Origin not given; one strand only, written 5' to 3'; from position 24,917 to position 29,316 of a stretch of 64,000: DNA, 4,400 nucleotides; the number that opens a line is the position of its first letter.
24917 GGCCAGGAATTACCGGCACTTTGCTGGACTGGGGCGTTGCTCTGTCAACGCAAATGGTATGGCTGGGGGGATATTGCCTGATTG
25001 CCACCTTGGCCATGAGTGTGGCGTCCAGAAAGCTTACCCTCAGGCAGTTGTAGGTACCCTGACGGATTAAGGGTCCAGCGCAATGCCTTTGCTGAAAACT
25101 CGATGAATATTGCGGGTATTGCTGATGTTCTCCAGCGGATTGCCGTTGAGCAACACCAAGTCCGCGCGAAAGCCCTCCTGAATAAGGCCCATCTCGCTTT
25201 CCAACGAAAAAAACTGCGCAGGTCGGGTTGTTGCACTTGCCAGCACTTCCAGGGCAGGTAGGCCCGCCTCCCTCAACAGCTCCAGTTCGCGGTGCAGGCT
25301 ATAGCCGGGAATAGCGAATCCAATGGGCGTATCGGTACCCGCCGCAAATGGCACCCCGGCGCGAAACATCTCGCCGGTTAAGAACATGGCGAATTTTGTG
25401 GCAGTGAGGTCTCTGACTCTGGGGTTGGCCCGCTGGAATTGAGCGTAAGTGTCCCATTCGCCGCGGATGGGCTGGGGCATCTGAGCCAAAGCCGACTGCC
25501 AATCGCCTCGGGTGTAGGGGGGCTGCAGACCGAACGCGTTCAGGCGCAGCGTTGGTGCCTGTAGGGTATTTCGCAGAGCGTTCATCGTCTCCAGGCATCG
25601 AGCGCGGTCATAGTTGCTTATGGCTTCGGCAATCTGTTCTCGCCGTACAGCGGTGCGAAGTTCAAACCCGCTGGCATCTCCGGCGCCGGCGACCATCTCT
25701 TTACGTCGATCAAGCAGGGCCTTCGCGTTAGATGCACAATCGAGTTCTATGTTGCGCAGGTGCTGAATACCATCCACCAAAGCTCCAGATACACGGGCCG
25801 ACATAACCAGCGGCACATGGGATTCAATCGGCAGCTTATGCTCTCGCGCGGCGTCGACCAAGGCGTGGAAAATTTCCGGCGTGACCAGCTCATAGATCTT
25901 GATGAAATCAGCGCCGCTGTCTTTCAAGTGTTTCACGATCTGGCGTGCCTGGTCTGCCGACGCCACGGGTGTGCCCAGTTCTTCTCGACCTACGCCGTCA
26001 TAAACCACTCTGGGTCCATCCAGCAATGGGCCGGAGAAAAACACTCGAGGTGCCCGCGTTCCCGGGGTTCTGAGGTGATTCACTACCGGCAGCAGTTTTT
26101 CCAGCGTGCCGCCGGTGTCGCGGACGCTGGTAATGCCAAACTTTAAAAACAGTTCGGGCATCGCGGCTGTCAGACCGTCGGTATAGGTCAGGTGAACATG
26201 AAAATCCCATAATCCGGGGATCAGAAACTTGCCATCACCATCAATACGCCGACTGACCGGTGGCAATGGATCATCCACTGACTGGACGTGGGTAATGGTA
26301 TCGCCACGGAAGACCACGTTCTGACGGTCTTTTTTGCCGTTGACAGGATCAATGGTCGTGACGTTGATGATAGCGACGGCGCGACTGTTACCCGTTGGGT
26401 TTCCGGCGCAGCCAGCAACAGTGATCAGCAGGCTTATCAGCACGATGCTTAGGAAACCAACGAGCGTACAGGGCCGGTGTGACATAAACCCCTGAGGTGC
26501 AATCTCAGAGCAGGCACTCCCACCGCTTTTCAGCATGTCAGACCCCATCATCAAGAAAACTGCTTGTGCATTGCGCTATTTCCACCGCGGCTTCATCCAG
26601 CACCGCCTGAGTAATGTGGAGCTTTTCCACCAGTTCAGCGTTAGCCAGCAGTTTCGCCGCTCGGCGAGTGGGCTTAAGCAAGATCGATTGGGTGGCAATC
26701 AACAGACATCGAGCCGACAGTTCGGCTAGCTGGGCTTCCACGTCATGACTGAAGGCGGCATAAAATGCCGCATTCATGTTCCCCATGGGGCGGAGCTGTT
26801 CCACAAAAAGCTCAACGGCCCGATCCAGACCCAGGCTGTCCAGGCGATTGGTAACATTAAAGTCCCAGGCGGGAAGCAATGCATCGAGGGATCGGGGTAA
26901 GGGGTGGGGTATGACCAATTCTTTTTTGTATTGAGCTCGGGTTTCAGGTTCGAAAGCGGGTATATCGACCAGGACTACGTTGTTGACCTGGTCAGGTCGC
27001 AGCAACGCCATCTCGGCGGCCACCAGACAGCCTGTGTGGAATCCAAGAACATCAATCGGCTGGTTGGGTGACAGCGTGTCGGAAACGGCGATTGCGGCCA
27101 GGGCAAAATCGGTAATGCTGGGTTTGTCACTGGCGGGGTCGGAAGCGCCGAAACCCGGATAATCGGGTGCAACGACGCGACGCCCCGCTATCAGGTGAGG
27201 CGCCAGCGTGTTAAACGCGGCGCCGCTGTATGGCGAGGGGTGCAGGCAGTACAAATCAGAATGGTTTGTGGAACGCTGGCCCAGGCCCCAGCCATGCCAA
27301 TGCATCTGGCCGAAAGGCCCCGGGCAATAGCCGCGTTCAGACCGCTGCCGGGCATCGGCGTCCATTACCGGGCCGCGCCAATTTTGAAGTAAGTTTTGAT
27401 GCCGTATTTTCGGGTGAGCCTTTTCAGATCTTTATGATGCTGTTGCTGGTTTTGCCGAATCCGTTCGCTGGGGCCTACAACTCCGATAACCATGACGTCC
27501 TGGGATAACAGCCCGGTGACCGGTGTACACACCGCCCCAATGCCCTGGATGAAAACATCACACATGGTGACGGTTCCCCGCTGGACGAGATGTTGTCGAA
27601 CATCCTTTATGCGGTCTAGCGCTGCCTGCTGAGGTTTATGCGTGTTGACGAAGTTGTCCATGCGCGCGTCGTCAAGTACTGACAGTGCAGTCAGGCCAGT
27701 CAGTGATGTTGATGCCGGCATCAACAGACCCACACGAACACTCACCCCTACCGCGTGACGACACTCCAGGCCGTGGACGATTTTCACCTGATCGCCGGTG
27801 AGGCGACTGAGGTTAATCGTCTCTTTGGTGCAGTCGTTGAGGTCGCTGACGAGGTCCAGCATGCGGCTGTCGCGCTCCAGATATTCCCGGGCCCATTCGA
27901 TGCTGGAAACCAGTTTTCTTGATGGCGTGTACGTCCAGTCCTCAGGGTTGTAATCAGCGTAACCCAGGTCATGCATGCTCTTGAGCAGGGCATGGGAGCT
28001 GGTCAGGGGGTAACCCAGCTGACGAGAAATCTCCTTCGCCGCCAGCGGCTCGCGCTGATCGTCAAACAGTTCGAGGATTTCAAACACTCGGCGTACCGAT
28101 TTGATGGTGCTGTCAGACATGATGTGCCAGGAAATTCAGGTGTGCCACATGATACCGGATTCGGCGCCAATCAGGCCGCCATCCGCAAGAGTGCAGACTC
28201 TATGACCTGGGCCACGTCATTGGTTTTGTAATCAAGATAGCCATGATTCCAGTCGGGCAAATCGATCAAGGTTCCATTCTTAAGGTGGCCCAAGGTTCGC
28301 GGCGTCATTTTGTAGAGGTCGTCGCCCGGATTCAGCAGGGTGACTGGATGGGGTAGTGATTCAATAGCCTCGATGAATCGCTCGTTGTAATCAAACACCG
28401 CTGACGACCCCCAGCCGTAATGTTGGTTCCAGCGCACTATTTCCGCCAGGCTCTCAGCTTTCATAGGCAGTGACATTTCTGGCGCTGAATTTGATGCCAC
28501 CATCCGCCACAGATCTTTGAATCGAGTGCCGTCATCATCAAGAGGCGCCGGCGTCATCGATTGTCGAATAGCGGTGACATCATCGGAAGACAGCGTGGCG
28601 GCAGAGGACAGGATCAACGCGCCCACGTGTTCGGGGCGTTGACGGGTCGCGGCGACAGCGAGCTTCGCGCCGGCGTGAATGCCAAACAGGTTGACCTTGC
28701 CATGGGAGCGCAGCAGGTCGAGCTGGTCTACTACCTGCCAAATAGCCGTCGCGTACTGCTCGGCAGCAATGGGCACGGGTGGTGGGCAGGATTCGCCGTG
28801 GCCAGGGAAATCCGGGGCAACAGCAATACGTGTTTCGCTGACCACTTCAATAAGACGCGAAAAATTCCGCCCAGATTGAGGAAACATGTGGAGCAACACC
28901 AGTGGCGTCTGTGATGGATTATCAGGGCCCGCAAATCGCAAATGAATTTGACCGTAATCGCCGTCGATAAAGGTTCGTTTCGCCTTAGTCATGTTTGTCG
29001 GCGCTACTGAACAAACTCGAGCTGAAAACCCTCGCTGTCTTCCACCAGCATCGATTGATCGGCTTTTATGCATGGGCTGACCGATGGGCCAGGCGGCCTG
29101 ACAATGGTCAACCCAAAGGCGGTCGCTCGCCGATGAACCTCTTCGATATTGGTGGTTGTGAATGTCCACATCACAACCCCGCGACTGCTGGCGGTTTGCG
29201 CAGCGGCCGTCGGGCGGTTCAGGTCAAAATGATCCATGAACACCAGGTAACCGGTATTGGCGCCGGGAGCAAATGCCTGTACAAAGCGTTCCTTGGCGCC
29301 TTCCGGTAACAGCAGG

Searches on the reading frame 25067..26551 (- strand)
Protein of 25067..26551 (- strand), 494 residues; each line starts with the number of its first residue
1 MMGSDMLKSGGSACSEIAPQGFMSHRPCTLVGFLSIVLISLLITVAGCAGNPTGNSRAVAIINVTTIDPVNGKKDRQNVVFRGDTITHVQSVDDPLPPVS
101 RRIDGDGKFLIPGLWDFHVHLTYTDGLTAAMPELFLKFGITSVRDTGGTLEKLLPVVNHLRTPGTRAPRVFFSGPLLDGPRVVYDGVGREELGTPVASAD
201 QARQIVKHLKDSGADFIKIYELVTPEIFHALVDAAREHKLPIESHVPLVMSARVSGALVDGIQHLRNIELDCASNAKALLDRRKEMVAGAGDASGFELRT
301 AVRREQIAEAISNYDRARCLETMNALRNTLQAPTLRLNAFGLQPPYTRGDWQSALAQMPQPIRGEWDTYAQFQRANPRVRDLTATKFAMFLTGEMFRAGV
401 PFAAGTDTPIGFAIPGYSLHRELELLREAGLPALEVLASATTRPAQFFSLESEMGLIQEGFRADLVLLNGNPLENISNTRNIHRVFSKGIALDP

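Call 71: search_protein_families(library=pfam, proteins=[window:25067-26551:-], max_evalue=0.000001)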
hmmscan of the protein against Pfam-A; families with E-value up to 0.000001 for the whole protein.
window:25067-26551:- (494 aa): 2 families
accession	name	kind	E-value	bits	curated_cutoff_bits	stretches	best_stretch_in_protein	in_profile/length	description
PF01979.26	Amidohydro_1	-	3.2e-17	63.2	25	1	396-489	239-342/345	Amidohydrolase family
PF07969.17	Amidohydro_3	-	7.7e-17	62.3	29.7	1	377-473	351-449/472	Amidohydrolase family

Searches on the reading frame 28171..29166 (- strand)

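Call 71: search_protein_families(library=pfam, proteins=[window:28171-29166:-], max_evalue=0.000001)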
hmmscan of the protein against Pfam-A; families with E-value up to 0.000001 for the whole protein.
window:28171-29166:- (331 aa): 2 families
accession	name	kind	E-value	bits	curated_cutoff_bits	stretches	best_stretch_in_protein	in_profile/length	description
PF00561.26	Abhydrolase_1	-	6.3e-10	39.6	25.8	1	88-194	2-103/245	alpha/beta hydrolase fold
PF12697.13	Abhydrolase_6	-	2e-07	32.3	26.3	1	89-311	1-207/217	Alpha/beta hydrolase family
